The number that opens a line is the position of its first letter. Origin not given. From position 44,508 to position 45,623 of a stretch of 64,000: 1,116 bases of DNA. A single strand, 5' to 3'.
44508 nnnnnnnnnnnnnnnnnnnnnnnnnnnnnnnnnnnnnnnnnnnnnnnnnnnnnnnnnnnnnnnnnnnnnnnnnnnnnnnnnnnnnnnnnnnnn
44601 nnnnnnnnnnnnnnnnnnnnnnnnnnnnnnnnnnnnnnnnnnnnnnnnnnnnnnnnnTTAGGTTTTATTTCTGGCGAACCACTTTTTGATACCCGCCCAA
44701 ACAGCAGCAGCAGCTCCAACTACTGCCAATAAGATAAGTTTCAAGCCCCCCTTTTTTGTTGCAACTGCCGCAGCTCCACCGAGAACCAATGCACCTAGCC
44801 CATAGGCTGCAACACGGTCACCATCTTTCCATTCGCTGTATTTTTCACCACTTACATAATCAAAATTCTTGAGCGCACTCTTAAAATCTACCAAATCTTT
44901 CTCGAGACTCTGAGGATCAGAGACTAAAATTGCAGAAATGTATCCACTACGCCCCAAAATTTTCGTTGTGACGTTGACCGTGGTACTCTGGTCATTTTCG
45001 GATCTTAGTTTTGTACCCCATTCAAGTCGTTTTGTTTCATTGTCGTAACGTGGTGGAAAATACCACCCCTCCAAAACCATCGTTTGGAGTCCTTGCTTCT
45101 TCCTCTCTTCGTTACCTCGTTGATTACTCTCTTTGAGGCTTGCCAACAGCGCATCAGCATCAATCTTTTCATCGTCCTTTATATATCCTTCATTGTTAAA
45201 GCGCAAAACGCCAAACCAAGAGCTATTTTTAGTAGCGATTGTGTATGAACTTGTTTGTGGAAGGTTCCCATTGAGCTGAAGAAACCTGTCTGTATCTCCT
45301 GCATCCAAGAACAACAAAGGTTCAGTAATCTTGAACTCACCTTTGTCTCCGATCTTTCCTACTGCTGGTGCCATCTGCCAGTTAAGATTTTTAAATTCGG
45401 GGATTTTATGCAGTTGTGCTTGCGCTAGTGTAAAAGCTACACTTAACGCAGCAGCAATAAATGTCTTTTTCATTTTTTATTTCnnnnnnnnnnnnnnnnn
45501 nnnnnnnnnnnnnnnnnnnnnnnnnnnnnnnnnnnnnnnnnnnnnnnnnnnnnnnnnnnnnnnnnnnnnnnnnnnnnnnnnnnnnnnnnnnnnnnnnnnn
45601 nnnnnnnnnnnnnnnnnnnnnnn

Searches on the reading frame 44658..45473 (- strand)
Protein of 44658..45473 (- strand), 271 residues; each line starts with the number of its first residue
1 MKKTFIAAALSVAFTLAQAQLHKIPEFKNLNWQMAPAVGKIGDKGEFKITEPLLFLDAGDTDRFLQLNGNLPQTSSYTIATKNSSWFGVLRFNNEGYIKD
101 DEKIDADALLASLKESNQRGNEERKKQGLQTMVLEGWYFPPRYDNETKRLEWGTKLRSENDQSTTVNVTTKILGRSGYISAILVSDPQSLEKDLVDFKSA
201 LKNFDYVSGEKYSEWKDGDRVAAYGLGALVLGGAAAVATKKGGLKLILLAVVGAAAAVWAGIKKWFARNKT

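Call 22: search_protein_families(library=pfam, proteins=[window:44658-45473:-], max_evalue=0.001)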
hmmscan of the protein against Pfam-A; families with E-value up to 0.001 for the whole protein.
window:44658-45473:- (271 aa): 1 family
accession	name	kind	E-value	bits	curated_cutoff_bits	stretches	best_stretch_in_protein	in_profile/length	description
PF09935.14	DUF2167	-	3.3e-54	184.1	25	1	40-259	8-234/238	Protein of unknown function (DUF2167)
